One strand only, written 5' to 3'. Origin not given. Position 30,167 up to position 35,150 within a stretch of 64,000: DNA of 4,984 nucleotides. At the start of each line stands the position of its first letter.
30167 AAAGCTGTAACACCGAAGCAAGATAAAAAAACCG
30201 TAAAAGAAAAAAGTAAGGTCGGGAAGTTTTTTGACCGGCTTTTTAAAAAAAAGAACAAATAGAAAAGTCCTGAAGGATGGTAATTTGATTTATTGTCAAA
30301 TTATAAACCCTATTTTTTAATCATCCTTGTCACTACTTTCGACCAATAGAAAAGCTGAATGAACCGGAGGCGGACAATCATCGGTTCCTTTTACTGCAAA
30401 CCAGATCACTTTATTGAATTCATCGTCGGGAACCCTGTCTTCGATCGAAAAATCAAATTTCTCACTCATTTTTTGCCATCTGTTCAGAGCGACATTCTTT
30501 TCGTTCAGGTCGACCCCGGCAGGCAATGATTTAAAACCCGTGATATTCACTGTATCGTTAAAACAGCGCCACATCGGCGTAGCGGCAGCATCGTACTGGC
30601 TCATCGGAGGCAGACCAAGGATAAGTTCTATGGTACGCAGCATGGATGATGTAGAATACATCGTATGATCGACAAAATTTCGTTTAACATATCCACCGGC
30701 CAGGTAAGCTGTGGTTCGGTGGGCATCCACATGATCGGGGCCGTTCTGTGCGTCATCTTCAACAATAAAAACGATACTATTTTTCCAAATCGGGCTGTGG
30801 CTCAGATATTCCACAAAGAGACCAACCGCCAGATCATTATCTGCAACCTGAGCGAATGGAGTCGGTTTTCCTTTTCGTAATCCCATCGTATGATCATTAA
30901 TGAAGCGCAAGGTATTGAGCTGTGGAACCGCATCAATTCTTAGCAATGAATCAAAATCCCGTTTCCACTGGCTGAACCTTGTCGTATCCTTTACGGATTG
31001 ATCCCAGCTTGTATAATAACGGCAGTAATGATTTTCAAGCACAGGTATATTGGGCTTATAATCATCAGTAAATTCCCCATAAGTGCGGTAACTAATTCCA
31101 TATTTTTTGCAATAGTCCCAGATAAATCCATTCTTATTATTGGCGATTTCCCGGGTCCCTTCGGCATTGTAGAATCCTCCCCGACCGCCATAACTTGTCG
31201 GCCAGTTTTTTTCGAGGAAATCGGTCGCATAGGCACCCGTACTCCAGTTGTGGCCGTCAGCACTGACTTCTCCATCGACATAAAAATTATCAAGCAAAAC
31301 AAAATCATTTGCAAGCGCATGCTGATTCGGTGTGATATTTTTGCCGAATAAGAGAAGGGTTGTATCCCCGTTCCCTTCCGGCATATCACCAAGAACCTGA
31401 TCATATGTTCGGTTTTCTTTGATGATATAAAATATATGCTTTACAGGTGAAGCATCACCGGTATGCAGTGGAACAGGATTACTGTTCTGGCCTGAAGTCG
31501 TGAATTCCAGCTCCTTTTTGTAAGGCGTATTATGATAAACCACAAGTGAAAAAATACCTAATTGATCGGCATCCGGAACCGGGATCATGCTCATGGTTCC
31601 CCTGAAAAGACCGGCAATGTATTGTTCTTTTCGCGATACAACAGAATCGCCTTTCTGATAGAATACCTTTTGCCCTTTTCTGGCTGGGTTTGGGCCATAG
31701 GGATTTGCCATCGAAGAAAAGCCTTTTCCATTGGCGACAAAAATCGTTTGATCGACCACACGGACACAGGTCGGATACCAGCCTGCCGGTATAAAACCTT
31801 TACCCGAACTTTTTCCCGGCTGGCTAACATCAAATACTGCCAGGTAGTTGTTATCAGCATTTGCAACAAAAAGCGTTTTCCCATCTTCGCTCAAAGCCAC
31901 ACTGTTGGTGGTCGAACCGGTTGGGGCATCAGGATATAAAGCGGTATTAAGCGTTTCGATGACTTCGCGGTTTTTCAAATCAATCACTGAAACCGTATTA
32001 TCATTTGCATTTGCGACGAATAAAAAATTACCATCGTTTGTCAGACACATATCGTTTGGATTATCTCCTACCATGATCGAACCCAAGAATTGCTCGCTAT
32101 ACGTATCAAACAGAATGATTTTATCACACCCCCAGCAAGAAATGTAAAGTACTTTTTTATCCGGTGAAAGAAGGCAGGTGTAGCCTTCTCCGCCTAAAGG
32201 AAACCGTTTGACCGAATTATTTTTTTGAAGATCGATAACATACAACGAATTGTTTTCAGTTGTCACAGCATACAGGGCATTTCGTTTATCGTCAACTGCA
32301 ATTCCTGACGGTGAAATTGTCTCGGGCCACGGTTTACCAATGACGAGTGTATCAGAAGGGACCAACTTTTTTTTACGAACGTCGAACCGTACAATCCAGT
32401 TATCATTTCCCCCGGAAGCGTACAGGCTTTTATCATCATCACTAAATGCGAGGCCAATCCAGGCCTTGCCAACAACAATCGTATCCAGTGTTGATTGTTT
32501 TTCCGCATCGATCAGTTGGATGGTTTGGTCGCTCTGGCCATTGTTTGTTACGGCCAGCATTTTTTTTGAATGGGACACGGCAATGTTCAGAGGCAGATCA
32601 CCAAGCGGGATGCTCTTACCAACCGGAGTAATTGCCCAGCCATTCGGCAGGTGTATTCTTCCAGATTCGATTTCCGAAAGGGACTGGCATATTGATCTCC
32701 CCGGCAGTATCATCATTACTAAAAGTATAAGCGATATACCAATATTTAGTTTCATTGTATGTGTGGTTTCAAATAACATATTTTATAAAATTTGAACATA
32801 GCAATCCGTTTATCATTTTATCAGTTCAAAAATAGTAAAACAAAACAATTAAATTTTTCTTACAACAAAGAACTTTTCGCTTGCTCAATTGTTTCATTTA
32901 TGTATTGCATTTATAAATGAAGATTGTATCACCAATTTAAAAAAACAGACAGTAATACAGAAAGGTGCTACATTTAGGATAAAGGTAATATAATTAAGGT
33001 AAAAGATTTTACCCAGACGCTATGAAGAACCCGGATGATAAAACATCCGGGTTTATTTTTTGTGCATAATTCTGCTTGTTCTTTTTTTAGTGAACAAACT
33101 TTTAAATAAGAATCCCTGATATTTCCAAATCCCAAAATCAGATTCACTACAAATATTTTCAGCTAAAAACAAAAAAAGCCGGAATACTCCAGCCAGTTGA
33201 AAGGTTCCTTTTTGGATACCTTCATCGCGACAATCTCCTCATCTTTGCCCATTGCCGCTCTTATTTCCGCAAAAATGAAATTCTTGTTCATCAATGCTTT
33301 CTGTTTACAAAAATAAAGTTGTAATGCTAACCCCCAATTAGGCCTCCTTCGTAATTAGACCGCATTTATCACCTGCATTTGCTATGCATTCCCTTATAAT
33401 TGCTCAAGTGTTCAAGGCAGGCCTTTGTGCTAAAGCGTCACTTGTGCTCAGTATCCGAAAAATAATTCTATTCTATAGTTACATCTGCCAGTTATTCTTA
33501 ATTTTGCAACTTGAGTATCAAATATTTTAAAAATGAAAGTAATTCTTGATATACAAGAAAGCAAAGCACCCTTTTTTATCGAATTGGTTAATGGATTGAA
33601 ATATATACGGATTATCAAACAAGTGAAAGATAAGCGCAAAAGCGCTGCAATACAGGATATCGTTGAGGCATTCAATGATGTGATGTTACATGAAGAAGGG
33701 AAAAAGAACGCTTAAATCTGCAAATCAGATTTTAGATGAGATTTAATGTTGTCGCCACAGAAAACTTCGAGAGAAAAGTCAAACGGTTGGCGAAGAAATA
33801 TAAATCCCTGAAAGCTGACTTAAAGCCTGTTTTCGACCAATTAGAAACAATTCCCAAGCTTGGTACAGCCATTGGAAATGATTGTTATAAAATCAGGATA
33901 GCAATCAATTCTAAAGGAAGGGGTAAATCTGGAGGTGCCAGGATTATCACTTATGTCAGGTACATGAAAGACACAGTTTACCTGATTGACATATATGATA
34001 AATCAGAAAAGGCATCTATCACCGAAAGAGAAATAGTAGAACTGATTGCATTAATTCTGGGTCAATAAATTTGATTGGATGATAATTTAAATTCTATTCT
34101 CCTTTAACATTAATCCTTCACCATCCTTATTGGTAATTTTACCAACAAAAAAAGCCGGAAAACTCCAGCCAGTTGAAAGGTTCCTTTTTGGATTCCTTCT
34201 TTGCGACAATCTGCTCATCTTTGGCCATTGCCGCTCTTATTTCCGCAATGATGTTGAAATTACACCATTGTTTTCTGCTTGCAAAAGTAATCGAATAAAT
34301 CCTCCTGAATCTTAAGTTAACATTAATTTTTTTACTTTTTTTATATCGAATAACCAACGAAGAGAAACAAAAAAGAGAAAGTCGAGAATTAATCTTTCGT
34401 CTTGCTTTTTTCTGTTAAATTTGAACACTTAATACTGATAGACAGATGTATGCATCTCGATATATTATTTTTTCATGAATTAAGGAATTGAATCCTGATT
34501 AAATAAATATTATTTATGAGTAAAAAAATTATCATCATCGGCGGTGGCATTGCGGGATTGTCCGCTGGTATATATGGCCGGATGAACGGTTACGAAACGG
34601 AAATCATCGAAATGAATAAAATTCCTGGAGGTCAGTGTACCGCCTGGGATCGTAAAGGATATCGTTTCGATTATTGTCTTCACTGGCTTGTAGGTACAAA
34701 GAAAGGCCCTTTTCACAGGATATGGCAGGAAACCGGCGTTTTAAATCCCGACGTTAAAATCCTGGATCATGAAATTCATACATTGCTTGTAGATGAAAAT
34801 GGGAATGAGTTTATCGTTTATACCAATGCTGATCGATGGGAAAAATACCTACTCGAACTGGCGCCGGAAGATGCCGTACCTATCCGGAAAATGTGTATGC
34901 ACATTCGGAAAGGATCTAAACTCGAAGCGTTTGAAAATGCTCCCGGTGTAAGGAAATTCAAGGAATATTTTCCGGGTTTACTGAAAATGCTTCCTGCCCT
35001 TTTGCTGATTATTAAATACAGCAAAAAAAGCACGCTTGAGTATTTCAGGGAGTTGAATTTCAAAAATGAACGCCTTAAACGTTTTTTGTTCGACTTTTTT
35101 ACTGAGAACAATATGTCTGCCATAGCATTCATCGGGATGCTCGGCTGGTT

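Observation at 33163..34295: Two paralogous promoter-to-terminator units (~130 nt, minus strand) bracket a RelE/ParE toxin-antitoxin cassette: candidate sRNA pair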

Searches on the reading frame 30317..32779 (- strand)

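Call 10: search_protein_families(library=pfam, proteins=[window:30317-32779:-], max_evalue=0.01)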
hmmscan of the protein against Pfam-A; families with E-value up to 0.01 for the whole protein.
window:30317-32779:- (820 aa): 16 families
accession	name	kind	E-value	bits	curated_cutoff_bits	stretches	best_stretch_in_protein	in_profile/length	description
PF10282.15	Lactonase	-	4.8e-14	52.8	21.7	1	204-323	150-279/344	Lactonase, 7-bladed beta-propeller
PF04185.19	Phosphoesterase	-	1.8e-13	50.9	23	1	473-724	97-356/356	Phosphoesterase family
PF25174.1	Beta-prop_THOC3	-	5.4e-13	49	305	2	205-311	55-152/272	THOC3 beta-propeller domain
PF08450.18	SGL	-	1.9e-09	37.9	26.3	1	109-214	138-243/246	SMP-30/Gluconolactonase/LRE-like region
PF23414.1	Beta-prop_EML_2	-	1.7e-08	34.7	90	1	220-324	21-116/266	Echinoderm microtubule-associated protein second beta-propeller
PF21783.3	YNCE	-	1.7e-08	34.6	27.1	1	55-319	64-314/339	YNCE-like beta-propeller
PF25173.1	Beta-prop_WDR3_1st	-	1.8e-08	34.7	154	1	165-316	39-182/184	WDR3 first beta-propeller domain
PF24807.1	WD40_CDC20-Fz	-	9e-08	32.2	200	0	67-141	58-127/292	CDC20/Fizzy WD40 domain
PF24814.1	WD40_Prp19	-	9e-06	25.4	320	1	67-311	13-243/281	Prp19 WD40 domain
PF25168.1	Beta-prop_WDR36-Utp21_2nd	-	1.6e-05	24.8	84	1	159-310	162-303/335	WDR36/Utp21 second beta-propeller domain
PF24796.1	WDR55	-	4e-05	23.2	200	0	82-188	72-170/296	WDR55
PF02239.22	Cytochrom_D1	-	5.2e-05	22.4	25.5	0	171-294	9-132/368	Cytochrome D1 heme domain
PF12894.13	ANAPC4_WD40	-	5.9e-05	23.7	22.9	0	243-279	43-78/91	Anaphase-promoting complex subunit 4 WD40 domain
PF25171.1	Beta-prop_WDR36-Utp21_1st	-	0.00039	20.4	80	0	172-311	125-258/266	WDR36/Utp21 first beta-propeller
PF05096.18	Glu_cyclase_2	-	0.0021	18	22.3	1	109-305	43-236/249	Glutamine cyclotransferase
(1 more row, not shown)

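Call 11: search_protein_families(library=ncbifam, proteins=[window:30317-32779:-], max_evalue=0.01)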
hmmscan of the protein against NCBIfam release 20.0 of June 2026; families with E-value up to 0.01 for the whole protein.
window:30317-32779:- (820 aa): 13 families
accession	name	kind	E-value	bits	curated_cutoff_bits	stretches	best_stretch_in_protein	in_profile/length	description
TIGR03866.1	PQQ_ABC_repeats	subfamily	2.4e-30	105.7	287.3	3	165-283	9-127/310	PQQ-dependent catabolism-associated beta-propeller protein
NF052280.1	7_blade_YncE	equivalog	5e-25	88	400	2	158-306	174-316/338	7-bladed beta-propeller protein YncE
NF052340.1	hydrazine_beta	equivalog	2.1e-21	76.4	560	2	202-317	38-147/372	hydrazine synthase subunit beta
TIGR02276.1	beta_rpt_yvtn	repeat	1.8e-15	56.6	27.85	1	249-283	2-36/42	beta-propeller repeat protein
NF052342.1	hydrazine_BC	exception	1.7e-13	49.7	1250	1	203-283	45-125/690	hydrazine synthase subunit beta-gamma fusion subunit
NF052460.1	L-NosZ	equivalog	7.6e-10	37.9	700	1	236-317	40-115/480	clade III lactonase-type nitrous-oxide reductase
NF008258.1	PRK11028.1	equivalog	9.1e-09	34.9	370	1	87-323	18-263/330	6-phosphogluconolactonase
TIGR03397.1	acid_phos_Burk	subfamily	1.7e-08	34.1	362.75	1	638-727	358-456/483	acid phosphatase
NF048007.1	MmpL3Stblzr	equivalog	3e-08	33.2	600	1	159-260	230-329/366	MmpL3/TtfA transport complex stabilizer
NF050136.1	PGL_lacton_Staph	exception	4.8e-08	32.4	500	1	205-323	151-274/341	6-phosphogluconolactonase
TIGR03907.1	QH_beta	equivalog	5.5e-08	32.3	223.2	0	171-224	5-60/338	quinohemoprotein amine dehydrogenase subunit beta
NF038117.1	choice_anch_I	subfamily_domain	2.8e-07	29.8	300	1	221-318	77-204/458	choice-of-anchor I family protein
NF052453.1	MthilOxMtoX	equivalog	0.0021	16.5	650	0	241-307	291-352/408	methanethiol oxidase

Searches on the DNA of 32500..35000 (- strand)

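Call 4: search_rna_families(source=window, start=32500, end=35000, threshold=evalue, max_evalue=10, show_alignments=2)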
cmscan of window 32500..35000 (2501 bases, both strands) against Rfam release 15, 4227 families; matches with E-value up to 10: 10.
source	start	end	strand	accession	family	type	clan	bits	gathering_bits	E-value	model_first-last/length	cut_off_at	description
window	34067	34131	+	RF02280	TtnuCD3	Gene; snRNA; snoRNA; CD-box;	-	23.1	70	3.2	1-72/72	no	Tetrahymena snoRNA TtnuCD3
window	33117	33255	-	RF02287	TtnuCD10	Gene; snRNA; snoRNA; CD-box;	-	22.5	85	3.5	1-117/117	no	Tetrahymena snoRNA TtnuCD10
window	34050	34175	+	RF02148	MESTIT1_1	Gene; lncRNA;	-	22.1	50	4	1-144/144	no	MEST intronic transcript 1, antisense RNA conserved region 1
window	32766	32797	-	RF01318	CRISPR-DR5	Gene; CRISPR;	CL00015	21.2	40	5.2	1-37/37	no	CRISPR RNA direct repeat element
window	32937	33059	+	RF02390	sau-41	Gene; sRNA;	-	19.9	80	5.5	1-156/156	no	Staphylococcus sRNA sau-41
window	34120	34154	-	RF03550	mir-31_2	Gene; miRNA;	-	19.7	97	1.5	1-83/83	no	mir-31_2 microRNA precursor family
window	32976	33064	+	RF00558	L20_leader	Cis-reg; leader;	-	17.1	58.7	4.6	1-127/127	no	Ribosomal protein L20 leader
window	34053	34117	-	RF01393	isrJ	Gene; sRNA;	-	16.7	37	7.4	1-75/75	no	isrJ Hfq binding RNA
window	34761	34819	+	RF00287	SNORD44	Gene; snRNA; snoRNA; CD-box;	CL00060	15.7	40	8.1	1-61/61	no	Small nucleolar RNA SNORD44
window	34315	34367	+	RF02060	STnc410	Gene; sRNA;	-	14.9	50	4.5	1-158/158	no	Enterobacterial sRNA STnc410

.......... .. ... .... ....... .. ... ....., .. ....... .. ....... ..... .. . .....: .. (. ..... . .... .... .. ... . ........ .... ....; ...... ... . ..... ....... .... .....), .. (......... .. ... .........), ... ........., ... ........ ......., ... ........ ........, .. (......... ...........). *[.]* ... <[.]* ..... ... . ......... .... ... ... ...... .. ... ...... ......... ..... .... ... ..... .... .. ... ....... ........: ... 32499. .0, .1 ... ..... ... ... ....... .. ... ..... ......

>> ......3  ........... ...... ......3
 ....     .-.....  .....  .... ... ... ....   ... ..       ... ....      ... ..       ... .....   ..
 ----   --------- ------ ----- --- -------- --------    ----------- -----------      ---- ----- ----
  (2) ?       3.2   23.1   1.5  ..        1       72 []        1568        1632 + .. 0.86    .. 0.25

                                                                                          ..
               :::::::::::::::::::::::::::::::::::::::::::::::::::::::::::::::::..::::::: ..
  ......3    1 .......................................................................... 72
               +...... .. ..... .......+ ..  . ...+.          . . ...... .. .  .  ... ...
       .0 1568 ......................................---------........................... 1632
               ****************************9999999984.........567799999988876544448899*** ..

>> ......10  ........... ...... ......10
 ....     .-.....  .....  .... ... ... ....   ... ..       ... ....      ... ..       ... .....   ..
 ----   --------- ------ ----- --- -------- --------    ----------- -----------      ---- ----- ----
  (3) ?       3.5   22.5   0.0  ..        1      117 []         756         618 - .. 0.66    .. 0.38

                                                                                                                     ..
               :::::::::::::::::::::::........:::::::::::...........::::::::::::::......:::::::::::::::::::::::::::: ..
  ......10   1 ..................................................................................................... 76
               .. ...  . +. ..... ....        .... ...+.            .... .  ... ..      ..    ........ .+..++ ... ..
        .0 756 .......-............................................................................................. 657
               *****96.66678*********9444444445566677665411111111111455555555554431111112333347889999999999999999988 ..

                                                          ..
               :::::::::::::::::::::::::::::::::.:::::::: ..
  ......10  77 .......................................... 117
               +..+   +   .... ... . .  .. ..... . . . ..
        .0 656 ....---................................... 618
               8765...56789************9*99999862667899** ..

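Call 50: build_rna_model(alignment_id=A5, structure=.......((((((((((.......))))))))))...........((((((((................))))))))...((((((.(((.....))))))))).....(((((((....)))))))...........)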
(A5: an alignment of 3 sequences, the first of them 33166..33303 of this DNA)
Model R1 built from alignment A5 (3 sequences, 138 columns); structure: as given.
model positions 138; base pairs 34; branch points 3; effective number of sequences 0.98; information 0.59 bits per position. Calibrated on 0.2 Mb of random sequence (short: E-values are rough).
structure used (alignment columns):
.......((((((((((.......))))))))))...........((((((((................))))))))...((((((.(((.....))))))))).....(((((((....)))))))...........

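Call 51: search_with_rna_model(model_id=R1, sources=[window, L078, L079, L080, L081, L085, L090, L091, L001, L004, L008, L009, L011, L013, L015, L020, L024, L027, L041, L043, L050, L052, L055, L057, L059, L060, L062, L063, L066, L071, L073], max_evalue=10)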
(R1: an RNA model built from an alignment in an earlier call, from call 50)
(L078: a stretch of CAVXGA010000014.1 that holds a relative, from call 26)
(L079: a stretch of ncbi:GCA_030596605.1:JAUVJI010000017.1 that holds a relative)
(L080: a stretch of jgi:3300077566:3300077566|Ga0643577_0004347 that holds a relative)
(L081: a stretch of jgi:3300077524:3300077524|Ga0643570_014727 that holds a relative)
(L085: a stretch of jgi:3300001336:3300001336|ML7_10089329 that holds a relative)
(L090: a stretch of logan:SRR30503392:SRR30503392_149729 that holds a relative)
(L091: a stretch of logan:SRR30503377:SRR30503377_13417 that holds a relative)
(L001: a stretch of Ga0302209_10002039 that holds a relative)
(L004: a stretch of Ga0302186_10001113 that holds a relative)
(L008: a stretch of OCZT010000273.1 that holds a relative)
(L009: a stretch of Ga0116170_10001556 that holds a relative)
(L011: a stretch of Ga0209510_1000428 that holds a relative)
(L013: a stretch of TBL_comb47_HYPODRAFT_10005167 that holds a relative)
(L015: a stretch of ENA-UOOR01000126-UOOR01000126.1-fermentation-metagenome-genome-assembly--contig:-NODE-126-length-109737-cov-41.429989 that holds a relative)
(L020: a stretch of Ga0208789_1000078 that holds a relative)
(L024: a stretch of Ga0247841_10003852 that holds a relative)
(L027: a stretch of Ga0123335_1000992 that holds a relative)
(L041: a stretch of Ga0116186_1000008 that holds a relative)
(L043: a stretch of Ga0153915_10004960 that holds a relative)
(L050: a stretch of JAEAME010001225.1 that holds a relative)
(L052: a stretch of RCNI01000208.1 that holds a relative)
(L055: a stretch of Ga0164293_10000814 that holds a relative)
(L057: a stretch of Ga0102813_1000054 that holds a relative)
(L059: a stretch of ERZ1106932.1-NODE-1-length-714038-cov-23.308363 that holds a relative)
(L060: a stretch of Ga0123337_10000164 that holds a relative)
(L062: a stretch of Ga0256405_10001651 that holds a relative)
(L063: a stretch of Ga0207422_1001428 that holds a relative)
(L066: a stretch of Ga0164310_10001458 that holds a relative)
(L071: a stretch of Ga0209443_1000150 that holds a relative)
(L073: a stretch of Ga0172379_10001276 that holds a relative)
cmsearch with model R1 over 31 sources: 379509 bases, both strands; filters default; matches with E-value up to 10: 15.
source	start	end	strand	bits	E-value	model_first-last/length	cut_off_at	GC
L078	5989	6126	+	163.8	1.4e-42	1-138/138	no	0.41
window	33166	33303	-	161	8.1e-42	1-138/138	no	0.41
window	34142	34277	-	158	5.5e-41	1-138/138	no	0.42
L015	9722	9875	-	17.4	0.03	1-138/138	no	0.37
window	18841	18977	-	15.6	0.093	1-138/138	no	0.39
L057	9530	9650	+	15.5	0.099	1-138/138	no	0.37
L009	5522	5639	-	15.4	0.11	1-138/138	no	0.35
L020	10571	10678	-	14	0.25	1-138/138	no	0.33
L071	8824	8911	-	13.9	0.26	1-138/138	no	0.3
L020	1576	1682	+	13.3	0.39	1-138/138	no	0.46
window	48580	48678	-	13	0.47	1-138/138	no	0.34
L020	10572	10634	+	11.3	1.4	1-138/138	no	0.33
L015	9656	9760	+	11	1.7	1-138/138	no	0.31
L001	2908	3064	+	9.8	3.5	1-138/138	no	0.29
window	8667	8787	+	8.5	8.1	1-138/138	no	0.4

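Call 55: search_dna_similar(query=window:33166-33320:-, collection=plasmids, mode=distant, max_evalue=0.01, max_rows=10)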
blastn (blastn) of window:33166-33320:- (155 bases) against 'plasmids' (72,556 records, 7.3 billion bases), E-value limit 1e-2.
No match.

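Call 56: search_dna_similar(query=window:33166-33320:-, collection=phages, mode=distant, max_evalue=0.01, max_rows=10)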
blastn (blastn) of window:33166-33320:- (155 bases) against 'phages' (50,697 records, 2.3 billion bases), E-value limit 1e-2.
No match.

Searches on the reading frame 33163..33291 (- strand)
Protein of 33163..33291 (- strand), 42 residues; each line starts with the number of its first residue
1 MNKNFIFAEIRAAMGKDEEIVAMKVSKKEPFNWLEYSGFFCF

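Call 10: search_protein_families(library=pfam, proteins=[window:33163-33291:-], max_evalue=0.01)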
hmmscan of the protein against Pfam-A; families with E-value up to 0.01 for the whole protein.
window:33163-33291:- (42 aa): 0 families

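Call 11: search_protein_families(library=ncbifam, proteins=[window:33163-33291:-], max_evalue=0.01)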
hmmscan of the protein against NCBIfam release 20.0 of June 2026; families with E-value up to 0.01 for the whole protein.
window:33163-33291:- (42 aa): 0 families

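Call 12: find_homologous_proteins(query=window:33166-33291:-, max_evalue=10)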
Query seq(42 aa) (42 aa): 1 proteins with E <= 10 among 1 candidates.
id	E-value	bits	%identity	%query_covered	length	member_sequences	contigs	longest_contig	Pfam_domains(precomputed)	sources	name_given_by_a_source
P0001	5.2e-21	89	100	100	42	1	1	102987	-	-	-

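Call 26: find_related_loci(query=A2, collection=genome_contigs, flank=6000)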
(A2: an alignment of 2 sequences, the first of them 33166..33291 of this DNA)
Query A2 (42 aa) in genome_contigs; peptide patterns used: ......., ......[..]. (x = any residue, [..] = any of these).
485 stretches matched a pattern; 1 encode a relative of the query (tblastn E <= 1e-3); 1 distinct loci.
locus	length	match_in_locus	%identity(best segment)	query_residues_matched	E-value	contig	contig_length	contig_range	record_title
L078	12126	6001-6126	67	1-42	2e-17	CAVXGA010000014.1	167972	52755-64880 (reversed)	MAG: uncultured Bacteroidales bacterium isolate MFD02416.bin.2.9 genome assembly, contig: contig_61284, whole genome sho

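Call 29: search_protein_representatives(alignment_id=A2)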
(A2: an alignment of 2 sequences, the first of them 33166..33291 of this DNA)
Query: 2 sequences, 42 profile positions. Proteins with E-value up to 0.001 (for the whole library): 1; up to 1e-10: 1; up to 1e-30: 0. The best 1 are listed.
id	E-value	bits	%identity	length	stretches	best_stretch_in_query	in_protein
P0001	1.7e-27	111.1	-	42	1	1-42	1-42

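Call 61: search_protein_families(library=pfam, proteins=[L078:6225-6488:-, L078:5373-5768:-], max_evalue=0.01)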
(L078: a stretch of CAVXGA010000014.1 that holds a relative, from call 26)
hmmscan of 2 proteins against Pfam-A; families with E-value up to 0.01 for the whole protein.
L078:6225-6488:- (87 aa): 2 families
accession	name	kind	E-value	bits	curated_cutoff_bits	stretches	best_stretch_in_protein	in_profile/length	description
PF12594.13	DUF3764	-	2.5e-08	34.3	24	1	3-78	3-78/89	Protein of unknown function (DUF3764)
PF17830.6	STI1-HOP_DP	-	0.0086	16.4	29.1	0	51-74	28-52/55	STI1/HOP, DP domain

L078:5373-5768:- (131 aa): 0 families
